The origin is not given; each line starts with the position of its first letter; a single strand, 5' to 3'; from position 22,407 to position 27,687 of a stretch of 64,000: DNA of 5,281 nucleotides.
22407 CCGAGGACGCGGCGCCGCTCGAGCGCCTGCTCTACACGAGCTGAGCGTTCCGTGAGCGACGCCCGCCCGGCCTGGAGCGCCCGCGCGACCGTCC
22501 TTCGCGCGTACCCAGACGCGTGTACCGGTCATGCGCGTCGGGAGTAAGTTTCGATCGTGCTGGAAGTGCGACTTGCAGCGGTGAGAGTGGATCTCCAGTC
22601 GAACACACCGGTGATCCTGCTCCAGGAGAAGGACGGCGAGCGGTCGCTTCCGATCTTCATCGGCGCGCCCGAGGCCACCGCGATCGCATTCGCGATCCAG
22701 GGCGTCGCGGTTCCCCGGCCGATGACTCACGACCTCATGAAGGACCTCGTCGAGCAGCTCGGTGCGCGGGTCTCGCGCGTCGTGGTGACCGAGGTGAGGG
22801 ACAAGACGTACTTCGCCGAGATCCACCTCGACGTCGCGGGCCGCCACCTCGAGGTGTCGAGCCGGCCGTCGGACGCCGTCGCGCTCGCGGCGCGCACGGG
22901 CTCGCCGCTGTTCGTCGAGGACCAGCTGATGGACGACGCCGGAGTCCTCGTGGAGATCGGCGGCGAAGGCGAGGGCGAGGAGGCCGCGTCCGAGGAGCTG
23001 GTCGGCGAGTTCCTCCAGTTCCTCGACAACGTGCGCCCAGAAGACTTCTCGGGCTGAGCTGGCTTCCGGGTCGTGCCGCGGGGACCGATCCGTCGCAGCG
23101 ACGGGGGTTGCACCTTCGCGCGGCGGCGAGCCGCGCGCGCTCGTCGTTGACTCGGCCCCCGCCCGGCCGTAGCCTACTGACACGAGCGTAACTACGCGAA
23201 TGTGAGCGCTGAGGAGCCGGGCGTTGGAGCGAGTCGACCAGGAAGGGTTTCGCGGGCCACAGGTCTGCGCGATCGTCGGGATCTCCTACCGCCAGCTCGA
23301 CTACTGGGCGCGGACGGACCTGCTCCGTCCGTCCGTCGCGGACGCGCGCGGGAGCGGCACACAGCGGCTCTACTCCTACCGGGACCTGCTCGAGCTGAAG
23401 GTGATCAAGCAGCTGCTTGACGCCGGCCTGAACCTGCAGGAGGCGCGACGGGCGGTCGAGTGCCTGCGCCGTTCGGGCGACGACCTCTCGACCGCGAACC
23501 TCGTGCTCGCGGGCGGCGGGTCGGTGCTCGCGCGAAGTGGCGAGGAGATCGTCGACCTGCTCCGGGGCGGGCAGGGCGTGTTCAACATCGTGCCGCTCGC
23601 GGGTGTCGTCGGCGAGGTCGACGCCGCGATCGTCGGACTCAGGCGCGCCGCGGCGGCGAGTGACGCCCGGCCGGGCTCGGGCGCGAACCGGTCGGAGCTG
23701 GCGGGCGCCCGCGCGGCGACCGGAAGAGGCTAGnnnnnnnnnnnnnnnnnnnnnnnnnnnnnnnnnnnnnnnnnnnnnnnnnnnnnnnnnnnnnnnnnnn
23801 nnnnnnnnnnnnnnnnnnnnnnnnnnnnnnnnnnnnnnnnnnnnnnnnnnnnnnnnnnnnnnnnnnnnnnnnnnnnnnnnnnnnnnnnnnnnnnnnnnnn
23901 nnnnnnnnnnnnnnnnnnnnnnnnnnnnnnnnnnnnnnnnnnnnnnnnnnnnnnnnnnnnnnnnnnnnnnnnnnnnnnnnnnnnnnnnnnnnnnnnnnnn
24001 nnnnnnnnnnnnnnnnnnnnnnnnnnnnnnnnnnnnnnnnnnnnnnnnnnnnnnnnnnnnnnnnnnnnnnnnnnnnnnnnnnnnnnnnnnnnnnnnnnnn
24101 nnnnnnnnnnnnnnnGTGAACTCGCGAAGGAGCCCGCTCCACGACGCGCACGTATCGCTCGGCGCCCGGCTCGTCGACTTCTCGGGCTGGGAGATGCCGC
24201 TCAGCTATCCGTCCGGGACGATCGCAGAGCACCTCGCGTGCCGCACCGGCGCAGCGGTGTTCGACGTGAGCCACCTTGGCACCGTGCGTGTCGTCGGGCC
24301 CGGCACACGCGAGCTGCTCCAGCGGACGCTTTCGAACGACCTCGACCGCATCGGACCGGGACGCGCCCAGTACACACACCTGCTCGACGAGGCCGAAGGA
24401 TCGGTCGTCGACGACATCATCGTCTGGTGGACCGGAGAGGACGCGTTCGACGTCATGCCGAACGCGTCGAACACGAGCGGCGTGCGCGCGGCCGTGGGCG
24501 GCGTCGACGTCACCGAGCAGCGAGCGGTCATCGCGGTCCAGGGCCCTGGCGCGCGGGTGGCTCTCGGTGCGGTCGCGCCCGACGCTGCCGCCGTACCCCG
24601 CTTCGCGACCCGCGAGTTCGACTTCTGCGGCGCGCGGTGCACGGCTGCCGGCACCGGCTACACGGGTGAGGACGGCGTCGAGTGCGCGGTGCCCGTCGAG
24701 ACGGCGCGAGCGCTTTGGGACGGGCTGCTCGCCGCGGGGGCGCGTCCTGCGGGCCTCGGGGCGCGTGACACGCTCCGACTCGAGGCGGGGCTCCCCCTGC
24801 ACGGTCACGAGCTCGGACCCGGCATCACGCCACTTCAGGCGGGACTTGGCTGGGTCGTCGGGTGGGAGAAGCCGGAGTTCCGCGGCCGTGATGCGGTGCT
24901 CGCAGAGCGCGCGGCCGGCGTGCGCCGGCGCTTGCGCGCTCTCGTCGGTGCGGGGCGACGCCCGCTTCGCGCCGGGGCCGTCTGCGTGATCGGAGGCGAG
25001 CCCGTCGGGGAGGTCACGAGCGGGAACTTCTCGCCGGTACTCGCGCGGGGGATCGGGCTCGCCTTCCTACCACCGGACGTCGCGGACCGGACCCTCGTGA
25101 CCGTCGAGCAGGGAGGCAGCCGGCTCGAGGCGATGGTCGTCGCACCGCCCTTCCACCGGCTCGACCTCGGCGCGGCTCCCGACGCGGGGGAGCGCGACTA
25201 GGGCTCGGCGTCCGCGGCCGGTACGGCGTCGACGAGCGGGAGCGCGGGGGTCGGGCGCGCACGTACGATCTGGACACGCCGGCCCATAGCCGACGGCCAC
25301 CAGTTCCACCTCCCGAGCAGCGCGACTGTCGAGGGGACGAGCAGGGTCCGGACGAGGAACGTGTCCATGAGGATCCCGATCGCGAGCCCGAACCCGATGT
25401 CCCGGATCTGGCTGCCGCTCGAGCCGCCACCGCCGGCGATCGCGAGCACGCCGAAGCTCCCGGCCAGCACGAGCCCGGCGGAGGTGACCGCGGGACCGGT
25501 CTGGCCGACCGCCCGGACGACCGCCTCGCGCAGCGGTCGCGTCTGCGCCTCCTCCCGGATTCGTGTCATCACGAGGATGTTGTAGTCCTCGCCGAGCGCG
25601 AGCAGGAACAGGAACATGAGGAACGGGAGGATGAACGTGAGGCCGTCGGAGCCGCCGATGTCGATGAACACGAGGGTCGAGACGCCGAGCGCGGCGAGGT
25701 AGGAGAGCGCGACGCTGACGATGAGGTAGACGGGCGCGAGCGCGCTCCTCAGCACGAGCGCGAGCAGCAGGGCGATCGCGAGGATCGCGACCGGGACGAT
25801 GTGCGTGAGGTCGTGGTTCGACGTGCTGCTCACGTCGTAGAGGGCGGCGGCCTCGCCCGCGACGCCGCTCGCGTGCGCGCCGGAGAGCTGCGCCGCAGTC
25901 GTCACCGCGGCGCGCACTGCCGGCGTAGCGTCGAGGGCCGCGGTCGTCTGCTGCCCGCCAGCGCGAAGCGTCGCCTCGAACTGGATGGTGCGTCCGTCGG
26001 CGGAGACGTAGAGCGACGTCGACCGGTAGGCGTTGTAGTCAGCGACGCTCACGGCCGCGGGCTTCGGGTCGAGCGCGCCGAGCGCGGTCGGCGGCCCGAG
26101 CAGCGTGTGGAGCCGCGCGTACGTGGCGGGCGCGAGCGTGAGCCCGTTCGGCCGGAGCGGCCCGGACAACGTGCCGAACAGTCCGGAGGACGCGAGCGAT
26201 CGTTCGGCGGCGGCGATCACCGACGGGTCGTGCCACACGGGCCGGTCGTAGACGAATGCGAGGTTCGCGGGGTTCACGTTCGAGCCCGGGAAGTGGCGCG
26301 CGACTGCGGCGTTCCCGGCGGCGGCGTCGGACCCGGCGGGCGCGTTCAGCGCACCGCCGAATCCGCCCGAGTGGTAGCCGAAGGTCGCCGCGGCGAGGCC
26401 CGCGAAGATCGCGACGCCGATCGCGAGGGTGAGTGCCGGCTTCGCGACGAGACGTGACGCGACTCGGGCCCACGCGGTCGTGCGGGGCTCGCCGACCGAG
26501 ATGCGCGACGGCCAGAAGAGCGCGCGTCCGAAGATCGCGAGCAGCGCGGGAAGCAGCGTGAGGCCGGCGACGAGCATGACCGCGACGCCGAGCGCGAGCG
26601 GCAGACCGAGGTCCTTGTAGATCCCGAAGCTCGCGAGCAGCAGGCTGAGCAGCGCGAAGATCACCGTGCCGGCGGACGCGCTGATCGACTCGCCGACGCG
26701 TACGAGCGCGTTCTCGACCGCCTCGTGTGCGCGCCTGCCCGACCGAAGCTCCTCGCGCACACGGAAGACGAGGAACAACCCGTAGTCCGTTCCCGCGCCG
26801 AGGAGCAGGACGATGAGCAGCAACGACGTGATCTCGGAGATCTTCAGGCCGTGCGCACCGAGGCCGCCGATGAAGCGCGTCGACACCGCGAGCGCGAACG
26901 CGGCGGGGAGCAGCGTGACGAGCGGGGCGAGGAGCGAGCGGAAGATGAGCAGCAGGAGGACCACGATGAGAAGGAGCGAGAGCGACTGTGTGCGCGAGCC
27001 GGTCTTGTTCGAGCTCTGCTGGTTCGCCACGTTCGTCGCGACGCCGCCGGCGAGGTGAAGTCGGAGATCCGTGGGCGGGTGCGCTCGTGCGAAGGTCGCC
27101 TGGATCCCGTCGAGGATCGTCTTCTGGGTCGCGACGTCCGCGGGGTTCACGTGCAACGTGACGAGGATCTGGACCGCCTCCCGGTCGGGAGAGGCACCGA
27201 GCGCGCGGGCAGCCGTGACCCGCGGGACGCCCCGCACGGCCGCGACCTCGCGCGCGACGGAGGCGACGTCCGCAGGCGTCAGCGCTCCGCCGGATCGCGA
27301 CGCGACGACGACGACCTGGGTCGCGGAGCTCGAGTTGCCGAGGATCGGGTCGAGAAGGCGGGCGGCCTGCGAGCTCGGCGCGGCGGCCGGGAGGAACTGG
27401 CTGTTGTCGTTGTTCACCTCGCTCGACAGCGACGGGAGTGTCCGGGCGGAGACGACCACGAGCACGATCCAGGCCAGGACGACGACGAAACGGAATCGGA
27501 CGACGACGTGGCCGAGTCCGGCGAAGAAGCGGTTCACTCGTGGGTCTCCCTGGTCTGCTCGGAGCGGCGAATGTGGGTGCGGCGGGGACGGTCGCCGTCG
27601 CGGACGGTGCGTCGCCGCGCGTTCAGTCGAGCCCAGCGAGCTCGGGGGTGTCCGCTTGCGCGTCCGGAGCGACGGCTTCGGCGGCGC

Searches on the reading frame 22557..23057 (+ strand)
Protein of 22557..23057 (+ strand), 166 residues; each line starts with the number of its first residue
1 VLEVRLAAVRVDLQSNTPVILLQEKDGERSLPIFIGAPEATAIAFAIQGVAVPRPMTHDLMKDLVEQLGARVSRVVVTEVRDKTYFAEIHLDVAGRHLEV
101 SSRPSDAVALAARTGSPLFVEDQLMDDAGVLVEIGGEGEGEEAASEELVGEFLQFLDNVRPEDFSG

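Call 18: search_protein_families(library=pfam, proteins=[window:22557-23057:+], max_evalue=0.01)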
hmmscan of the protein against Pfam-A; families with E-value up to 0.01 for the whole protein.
window:22557-23057:+ (166 aa): 1 family
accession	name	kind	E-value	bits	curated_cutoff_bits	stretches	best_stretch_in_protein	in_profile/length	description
PF02577.19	BFN_dom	-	2.1e-39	134.3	27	1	20-131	1-110/112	Bifunctional nuclease domain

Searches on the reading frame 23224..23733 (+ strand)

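Call 18: search_protein_families(library=pfam, proteins=[window:23224-23733:+], max_evalue=0.01)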
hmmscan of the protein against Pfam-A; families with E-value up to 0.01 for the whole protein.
window:23224-23733:+ (169 aa): 3 families
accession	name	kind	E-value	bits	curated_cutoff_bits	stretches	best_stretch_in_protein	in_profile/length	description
PF13411.12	MerR_1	-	6.3e-15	55.5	21.6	1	13-78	5-66/69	MerR HTH family regulatory protein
PF00376.29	MerR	-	0.0029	17.8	28.2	1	13-39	4-30/38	MerR family regulatory protein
PF13384.12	HTH_23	-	0.0062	16.8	24.6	0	4-29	14-38/50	Homeodomain-like domain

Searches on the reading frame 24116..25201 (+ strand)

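Call 18: search_protein_families(library=pfam, proteins=[window:24116-25201:+], max_evalue=0.01)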
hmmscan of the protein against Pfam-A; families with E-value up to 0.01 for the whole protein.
window:24116-25201:+ (361 aa): 3 families
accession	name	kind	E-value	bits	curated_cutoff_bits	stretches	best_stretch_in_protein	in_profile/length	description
PF01571.26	GCV_T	-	6.1e-75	252.2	25.6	1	8-247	1-255/255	Aminomethyltransferase folate-binding domain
PF08669.17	GCV_T_C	-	2e-15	56.9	25.9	1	271-346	1-78/80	Glycine cleavage T-protein C-terminal barrel domain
PF10396.14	TrmE_N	-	0.00067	20.3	29.8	0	52-106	12-65/117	GTP-binding protein TrmE N-terminus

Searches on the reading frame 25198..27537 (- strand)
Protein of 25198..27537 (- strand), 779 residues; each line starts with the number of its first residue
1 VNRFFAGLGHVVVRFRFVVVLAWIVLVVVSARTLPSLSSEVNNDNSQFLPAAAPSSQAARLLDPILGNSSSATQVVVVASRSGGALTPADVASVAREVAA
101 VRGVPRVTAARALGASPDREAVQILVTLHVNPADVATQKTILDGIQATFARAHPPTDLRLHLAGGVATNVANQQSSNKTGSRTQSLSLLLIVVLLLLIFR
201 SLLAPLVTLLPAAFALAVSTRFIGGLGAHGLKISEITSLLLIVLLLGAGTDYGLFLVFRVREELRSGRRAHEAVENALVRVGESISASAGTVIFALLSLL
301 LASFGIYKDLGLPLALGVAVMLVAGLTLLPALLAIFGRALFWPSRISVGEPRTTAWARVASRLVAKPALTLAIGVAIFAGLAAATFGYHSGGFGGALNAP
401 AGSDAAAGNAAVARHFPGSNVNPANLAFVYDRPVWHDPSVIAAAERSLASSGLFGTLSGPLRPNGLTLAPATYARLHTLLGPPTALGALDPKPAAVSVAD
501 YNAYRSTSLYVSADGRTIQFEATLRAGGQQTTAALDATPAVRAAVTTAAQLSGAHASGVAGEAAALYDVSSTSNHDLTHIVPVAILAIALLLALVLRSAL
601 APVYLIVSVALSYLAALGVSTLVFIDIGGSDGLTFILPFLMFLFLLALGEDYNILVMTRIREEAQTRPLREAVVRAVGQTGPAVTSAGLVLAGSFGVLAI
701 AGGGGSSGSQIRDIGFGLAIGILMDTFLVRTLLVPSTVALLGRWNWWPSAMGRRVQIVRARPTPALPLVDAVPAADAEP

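Call 18: search_protein_families(library=pfam, proteins=[window:25198-27537:-], max_evalue=0.01)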
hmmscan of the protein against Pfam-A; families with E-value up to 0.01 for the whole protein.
window:25198-27537:- (779 aa): 2 families
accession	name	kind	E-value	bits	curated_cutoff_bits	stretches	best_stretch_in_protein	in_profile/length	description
PF03176.21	MMPL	-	4.7e-103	345.1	20.5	2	48-368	2-331/333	MMPL family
PF03130.22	HEAT_PBS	-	0.0089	16.9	20.9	0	106-126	2-22/27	PBS lyase HEAT-like repeat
